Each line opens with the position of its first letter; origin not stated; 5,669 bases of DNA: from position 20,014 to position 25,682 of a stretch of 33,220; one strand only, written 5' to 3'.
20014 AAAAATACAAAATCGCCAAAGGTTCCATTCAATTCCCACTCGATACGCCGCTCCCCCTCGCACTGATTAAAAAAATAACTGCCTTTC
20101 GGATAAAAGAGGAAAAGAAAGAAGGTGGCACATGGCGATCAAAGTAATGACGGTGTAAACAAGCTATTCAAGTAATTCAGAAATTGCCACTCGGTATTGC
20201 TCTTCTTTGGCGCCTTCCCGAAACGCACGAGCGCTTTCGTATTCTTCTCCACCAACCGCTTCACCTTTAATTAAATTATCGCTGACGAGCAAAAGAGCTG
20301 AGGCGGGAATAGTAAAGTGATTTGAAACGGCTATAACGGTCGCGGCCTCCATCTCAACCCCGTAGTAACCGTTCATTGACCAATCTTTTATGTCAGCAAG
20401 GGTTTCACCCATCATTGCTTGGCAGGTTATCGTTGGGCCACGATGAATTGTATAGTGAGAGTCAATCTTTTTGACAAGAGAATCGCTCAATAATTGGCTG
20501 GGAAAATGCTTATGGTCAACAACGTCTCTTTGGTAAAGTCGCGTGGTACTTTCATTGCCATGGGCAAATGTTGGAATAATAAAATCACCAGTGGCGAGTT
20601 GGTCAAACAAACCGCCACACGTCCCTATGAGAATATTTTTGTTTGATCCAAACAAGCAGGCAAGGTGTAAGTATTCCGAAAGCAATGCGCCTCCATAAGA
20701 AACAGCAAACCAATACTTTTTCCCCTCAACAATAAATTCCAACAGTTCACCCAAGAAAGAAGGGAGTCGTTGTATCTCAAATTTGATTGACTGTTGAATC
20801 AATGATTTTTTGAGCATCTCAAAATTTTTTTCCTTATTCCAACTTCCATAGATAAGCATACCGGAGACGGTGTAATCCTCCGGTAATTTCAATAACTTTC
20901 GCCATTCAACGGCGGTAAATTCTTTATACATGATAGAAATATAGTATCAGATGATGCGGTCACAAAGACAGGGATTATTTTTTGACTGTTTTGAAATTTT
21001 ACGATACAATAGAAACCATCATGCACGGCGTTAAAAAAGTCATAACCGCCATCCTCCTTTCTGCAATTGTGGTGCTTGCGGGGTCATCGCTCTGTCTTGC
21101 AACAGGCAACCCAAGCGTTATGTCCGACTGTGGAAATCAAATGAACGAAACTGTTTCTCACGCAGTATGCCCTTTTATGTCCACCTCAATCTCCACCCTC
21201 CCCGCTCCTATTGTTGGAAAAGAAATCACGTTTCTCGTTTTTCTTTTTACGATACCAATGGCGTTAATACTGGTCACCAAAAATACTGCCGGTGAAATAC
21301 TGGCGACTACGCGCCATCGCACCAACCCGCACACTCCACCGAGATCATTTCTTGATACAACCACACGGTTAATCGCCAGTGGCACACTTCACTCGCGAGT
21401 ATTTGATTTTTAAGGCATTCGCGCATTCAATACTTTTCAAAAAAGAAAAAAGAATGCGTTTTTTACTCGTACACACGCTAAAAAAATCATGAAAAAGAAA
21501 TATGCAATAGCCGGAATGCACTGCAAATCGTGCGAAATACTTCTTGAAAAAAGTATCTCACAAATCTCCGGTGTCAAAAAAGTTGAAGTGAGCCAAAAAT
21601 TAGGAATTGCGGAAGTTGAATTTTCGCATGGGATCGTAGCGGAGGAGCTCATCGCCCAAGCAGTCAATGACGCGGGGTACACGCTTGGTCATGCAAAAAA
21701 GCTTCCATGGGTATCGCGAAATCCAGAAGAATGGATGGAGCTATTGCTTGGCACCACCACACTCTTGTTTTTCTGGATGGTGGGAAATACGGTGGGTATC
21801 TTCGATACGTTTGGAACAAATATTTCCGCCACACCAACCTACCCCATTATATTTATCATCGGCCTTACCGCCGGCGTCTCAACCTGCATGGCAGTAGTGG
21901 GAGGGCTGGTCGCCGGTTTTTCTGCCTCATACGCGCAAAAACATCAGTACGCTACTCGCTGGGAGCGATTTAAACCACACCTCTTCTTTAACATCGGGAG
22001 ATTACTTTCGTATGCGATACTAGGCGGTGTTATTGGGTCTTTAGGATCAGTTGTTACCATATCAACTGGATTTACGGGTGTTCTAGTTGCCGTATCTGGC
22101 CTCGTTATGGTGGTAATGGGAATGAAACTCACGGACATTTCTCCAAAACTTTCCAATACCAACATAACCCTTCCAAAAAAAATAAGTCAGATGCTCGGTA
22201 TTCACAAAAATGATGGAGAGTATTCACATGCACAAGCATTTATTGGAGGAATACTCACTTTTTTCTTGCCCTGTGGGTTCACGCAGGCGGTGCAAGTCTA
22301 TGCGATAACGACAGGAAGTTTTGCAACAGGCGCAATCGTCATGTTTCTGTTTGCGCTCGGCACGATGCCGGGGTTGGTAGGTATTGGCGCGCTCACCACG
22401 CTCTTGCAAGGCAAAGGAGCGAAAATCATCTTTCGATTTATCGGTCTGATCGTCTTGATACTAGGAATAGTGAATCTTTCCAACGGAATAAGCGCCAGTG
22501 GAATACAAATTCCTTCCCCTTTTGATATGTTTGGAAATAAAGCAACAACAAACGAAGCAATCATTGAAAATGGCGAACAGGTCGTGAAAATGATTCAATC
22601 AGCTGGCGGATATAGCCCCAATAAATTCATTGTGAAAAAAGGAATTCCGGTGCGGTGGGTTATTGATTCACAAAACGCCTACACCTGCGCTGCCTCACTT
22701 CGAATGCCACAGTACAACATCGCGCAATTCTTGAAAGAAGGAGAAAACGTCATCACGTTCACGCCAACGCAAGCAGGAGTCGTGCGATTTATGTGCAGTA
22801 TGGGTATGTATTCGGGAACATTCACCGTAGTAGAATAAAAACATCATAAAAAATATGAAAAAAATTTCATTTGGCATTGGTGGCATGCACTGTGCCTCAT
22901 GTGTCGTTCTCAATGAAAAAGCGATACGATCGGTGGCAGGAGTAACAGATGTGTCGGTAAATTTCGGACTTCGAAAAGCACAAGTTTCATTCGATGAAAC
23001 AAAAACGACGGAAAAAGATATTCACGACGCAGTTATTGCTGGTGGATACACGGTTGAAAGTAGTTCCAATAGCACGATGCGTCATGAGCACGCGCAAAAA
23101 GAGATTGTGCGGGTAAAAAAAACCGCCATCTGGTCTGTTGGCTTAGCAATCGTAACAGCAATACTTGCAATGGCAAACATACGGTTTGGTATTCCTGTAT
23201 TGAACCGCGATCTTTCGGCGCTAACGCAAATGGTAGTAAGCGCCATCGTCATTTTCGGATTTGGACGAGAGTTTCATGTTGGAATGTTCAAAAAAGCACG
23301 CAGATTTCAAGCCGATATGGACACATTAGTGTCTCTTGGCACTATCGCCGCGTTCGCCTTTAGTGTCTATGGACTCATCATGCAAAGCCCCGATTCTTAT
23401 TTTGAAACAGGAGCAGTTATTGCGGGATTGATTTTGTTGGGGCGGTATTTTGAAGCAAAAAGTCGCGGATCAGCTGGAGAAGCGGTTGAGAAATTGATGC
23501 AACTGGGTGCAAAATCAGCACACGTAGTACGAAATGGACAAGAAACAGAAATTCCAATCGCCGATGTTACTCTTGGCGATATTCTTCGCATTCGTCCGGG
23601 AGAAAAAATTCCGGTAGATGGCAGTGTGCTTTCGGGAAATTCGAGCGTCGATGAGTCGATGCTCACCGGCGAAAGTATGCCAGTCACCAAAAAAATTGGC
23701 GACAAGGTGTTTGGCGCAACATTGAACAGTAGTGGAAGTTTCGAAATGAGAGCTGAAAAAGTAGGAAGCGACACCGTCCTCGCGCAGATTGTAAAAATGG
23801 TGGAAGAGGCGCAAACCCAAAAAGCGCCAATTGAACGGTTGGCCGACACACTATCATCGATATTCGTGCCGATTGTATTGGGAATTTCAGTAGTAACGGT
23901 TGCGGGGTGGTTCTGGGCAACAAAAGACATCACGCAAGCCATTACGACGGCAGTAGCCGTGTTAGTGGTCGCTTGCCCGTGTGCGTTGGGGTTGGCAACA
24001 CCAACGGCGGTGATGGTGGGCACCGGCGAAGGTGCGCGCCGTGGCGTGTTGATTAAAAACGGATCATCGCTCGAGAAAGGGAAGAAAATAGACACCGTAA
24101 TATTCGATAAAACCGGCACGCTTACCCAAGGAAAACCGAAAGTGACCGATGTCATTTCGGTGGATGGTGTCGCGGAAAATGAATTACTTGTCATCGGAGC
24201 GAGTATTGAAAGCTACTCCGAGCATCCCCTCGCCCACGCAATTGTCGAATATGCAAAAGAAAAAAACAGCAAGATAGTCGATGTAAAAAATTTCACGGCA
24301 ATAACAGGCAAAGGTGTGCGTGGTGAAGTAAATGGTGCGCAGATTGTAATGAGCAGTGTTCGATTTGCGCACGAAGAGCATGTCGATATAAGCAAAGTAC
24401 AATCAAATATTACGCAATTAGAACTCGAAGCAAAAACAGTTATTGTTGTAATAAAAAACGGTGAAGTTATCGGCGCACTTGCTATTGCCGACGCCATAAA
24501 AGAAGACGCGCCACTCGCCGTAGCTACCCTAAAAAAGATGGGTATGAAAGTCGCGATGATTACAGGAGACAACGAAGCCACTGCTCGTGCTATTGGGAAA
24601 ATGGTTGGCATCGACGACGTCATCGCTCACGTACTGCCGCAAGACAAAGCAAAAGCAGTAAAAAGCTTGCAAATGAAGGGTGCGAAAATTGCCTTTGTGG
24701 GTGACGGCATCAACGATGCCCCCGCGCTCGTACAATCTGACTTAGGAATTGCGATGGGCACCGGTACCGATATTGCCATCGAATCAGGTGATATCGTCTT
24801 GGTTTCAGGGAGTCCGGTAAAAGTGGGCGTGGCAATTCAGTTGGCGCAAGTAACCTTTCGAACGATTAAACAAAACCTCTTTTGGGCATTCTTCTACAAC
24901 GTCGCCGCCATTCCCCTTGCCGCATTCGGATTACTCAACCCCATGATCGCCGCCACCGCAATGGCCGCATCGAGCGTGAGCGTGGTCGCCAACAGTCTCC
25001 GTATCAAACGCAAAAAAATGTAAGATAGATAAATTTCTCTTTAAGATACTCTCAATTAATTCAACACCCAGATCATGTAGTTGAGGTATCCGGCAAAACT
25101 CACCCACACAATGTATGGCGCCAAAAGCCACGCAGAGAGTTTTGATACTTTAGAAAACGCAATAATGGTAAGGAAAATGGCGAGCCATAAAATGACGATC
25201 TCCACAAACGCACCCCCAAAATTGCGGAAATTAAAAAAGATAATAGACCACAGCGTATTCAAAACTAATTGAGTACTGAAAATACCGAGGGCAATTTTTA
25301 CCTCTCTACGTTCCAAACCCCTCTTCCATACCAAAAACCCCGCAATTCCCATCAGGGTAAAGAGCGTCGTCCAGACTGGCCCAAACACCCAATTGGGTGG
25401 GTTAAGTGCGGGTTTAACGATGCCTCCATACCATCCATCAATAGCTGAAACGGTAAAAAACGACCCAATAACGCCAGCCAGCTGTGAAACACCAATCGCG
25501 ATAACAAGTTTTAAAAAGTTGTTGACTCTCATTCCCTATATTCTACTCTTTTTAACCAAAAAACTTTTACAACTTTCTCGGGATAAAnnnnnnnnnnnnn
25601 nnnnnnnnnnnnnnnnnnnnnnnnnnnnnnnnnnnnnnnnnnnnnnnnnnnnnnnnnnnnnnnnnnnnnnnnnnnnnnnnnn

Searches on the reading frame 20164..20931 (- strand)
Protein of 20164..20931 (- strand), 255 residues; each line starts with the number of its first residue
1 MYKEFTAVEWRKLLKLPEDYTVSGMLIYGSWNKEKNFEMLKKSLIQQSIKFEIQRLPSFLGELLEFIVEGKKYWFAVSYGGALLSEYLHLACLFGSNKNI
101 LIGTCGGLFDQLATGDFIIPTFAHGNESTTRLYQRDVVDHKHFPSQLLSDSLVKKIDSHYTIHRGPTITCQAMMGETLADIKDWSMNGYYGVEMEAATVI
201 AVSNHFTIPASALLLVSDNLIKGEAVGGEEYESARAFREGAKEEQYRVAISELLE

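Call 72: search_protein_families(library=pfam, proteins=[window:20164-20931:-], max_evalue=0.0001)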
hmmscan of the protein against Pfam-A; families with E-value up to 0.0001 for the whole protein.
window:20164-20931:- (255 aa): 1 family
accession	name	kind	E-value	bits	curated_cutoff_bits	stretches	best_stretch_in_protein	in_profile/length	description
PF01048.26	PNP_UDP_1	-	8.8e-21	74.8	25.1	1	89-248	63-227/233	Phosphorylase superfamily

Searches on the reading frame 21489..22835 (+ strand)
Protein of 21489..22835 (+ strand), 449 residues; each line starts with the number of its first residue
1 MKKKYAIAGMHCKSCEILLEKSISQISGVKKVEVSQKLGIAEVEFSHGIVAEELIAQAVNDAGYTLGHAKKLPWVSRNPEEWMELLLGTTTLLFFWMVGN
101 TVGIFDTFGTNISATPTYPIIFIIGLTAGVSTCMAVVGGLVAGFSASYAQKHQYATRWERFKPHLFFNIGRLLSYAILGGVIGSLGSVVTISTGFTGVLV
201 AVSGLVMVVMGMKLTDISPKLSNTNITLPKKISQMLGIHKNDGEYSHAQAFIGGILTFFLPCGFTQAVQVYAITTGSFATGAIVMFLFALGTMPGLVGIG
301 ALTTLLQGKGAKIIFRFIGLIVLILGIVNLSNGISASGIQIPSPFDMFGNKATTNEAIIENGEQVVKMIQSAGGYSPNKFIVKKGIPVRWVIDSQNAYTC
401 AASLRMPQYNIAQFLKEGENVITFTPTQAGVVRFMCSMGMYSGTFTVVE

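Call 72: search_protein_families(library=pfam, proteins=[window:21489-22835:+], max_evalue=0.0001)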
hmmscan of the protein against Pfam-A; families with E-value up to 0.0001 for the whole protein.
window:21489-22835:+ (449 aa): 3 families
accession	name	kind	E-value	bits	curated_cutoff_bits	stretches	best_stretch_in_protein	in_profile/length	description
PF13386.12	DsbD_2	-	1.4e-35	123.4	24.9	1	121-328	2-199/199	Cytochrome C biogenesis protein transmembrane region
PF00403.32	HMA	-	9.7e-09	35.9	24.8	1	5-65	2-62/62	Heavy-metal-associated domain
PF13473.12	Cupredoxin_1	-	3.8e-08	33.7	27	1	360-447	17-104/104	Cupredoxin-like domain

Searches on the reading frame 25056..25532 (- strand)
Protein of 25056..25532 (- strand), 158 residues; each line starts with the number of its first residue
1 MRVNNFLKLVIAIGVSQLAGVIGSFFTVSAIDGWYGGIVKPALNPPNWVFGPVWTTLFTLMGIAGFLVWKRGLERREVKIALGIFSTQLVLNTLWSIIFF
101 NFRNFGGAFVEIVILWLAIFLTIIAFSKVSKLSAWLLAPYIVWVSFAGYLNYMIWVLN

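Call 72: search_protein_families(library=pfam, proteins=[window:25056-25532:-], max_evalue=0.0001)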
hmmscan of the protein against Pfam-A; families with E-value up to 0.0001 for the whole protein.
window:25056-25532:- (158 aa): 1 family
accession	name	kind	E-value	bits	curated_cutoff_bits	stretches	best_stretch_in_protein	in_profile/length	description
PF03073.20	TspO_MBR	-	3.2e-50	170.1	24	1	12-156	1-145/145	TspO/MBR family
